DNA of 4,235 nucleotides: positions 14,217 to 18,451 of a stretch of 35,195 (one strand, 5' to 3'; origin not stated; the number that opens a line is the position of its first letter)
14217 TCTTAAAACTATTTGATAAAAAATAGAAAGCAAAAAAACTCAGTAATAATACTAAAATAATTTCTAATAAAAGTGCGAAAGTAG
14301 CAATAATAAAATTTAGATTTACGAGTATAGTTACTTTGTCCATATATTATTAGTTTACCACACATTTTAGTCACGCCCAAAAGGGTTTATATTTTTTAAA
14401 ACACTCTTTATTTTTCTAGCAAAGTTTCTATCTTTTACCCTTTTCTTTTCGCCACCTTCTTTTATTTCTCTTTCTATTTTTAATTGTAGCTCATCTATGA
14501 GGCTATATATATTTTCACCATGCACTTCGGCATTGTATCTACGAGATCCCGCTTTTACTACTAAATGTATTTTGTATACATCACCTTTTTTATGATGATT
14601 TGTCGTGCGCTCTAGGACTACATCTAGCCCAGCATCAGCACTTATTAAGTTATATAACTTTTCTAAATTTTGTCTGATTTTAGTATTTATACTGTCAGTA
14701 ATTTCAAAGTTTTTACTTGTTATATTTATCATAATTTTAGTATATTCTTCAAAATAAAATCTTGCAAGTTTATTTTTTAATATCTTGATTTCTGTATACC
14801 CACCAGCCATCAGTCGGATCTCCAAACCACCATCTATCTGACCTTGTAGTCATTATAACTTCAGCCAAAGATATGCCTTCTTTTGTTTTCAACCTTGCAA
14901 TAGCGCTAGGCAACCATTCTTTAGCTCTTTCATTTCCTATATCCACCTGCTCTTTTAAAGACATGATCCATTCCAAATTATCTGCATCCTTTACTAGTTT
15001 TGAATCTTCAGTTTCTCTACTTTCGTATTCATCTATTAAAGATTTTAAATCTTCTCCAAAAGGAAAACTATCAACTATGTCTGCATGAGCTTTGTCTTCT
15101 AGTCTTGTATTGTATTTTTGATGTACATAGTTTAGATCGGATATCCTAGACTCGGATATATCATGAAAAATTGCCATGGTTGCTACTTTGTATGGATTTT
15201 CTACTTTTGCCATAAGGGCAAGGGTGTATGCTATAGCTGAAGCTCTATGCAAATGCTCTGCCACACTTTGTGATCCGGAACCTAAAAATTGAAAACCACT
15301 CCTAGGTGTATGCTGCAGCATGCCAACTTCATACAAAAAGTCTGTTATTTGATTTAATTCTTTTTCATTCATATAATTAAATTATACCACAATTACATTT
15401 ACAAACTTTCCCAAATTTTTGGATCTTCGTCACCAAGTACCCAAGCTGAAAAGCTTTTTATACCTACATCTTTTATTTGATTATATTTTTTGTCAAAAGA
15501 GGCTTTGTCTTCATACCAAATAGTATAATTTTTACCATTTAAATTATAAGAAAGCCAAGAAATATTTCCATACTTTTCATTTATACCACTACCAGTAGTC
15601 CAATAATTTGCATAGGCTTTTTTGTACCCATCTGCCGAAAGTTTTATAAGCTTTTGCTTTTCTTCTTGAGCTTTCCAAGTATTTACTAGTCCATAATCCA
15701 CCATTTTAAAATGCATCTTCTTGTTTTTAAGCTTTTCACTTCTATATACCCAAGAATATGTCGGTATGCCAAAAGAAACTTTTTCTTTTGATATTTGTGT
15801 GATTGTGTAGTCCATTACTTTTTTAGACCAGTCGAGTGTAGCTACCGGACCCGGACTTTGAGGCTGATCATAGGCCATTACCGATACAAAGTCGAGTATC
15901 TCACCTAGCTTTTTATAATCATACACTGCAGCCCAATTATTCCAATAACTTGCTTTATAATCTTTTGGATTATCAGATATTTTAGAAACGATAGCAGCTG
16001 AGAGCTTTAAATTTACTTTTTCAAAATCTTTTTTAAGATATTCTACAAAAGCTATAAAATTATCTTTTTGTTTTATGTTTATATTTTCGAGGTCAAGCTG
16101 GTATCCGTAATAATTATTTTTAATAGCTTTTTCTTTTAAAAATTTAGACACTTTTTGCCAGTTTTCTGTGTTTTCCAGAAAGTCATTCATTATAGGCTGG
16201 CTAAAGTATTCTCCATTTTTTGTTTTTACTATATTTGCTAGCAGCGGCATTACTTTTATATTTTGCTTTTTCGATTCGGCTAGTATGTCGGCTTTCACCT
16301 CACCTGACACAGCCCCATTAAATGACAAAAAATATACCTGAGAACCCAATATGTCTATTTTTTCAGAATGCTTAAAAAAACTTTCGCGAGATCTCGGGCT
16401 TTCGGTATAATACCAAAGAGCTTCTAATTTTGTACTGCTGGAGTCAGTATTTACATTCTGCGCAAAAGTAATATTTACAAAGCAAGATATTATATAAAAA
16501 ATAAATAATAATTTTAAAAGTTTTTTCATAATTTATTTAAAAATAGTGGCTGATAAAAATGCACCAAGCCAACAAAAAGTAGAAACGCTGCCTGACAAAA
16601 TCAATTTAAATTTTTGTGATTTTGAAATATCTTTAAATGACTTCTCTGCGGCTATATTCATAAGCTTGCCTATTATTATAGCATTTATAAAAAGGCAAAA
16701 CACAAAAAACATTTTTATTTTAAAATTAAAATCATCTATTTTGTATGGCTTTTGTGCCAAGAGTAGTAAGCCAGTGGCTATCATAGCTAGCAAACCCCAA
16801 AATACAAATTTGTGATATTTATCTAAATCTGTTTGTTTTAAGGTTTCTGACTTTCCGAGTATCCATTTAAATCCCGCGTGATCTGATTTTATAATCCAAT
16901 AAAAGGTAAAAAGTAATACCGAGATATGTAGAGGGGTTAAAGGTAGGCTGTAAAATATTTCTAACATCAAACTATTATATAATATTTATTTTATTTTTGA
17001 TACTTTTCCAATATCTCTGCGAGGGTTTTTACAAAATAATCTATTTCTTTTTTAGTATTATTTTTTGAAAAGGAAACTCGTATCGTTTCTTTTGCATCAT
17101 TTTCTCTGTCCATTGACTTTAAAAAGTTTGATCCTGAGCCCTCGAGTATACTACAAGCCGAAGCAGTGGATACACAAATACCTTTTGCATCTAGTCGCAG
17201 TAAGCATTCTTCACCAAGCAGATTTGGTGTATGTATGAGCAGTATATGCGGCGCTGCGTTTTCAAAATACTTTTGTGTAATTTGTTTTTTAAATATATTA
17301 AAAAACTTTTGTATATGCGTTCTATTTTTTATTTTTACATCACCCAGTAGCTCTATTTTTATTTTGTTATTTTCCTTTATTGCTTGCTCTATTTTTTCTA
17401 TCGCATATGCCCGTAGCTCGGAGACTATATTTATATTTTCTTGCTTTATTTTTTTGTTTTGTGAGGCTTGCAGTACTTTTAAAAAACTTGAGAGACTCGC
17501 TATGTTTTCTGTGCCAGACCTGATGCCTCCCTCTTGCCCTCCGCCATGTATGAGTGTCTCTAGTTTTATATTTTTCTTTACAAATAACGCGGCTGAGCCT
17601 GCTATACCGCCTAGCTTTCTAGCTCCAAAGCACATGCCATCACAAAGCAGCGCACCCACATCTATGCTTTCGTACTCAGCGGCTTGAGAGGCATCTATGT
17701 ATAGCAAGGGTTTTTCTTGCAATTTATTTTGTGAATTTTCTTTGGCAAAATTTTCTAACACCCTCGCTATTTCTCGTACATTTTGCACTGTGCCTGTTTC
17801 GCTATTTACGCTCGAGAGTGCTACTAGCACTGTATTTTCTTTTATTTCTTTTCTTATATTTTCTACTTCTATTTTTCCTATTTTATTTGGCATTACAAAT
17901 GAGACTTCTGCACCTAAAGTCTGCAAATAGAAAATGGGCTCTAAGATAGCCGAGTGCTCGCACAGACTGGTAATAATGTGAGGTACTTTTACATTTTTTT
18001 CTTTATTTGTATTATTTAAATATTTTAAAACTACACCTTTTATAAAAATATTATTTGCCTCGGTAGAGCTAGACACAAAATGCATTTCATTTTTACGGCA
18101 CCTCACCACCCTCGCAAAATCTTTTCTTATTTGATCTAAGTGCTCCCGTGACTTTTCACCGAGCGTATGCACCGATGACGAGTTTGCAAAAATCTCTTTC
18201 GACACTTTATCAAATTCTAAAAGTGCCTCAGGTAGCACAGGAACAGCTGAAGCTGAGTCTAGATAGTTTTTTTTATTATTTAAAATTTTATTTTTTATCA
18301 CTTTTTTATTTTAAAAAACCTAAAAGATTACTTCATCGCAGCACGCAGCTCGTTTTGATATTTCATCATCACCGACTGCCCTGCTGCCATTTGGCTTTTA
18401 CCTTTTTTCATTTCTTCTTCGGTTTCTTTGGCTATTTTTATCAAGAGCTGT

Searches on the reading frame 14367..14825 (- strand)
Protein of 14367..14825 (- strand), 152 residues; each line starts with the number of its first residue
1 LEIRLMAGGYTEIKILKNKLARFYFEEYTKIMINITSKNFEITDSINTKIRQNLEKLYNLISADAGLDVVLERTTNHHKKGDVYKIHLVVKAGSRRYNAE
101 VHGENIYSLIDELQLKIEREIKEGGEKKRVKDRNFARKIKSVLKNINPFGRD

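Call 41: search_protein_families(library=pfam, proteins=[window:14367-14825:-], max_evalue=0.001)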
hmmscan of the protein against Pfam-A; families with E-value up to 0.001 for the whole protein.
window:14367-14825:- (152 aa): 1 family
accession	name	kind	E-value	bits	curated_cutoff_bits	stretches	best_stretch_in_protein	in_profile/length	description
PF02482.25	Ribosomal_S30AE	-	5e-12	46.8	23.7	1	33-128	1-87/88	Sigma 54 modulation protein / S30EA ribosomal protein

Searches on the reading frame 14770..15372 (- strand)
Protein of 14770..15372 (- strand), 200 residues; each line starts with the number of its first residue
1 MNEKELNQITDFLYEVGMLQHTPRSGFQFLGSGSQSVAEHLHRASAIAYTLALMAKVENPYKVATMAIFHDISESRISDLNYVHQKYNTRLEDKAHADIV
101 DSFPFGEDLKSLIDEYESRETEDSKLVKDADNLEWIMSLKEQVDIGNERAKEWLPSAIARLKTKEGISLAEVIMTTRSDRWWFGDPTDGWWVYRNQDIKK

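Call 41: search_protein_families(library=pfam, proteins=[window:14770-15372:-], max_evalue=0.001)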
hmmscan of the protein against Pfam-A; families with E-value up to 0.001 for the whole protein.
window:14770-15372:- (200 aa): 3 families
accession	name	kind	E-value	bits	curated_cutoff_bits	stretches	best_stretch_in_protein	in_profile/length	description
PF13023.12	HD_3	-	2.4e-23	83.3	22.5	1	16-162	1-154/165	HD domain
PF12917.13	YfbR-like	-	5.1e-11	43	25.9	1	33-163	22-165/182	5'-deoxynucleotidase YfbR-like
PF01966.28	HD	-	6.4e-06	26.9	22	1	37-134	1-114/116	HD domain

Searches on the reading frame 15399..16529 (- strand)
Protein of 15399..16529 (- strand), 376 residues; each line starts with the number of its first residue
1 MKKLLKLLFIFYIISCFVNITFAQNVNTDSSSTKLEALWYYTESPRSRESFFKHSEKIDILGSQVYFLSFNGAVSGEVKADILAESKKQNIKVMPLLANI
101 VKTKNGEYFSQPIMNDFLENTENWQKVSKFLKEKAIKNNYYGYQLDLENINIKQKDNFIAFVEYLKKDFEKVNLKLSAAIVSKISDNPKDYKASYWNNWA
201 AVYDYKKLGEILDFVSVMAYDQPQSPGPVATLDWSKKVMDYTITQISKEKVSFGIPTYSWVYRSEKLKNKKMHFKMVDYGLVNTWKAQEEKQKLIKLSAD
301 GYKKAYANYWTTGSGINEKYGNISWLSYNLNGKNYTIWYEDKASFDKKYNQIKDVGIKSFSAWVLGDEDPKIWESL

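Call 41: search_protein_families(library=pfam, proteins=[window:15399-16529:-], max_evalue=0.001)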
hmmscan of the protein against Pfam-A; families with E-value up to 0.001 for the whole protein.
window:15399-16529:- (376 aa): 1 family
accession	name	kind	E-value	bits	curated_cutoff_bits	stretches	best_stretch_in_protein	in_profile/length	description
PF00704.34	Glyco_hydro_18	-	8.4e-13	49.1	29.6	1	83-366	54-315/317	Glycosyl hydrolases family 18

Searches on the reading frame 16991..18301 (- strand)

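Call 41: search_protein_families(library=pfam, proteins=[window:16991-18301:-], max_evalue=0.001)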
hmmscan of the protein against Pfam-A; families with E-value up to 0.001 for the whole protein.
window:16991-18301:- (436 aa): 1 family
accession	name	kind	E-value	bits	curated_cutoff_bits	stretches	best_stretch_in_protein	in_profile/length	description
PF00266.25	Aminotran_5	-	9.9e-41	140.4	21.5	1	13-423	2-371/371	Aminotransferase class-V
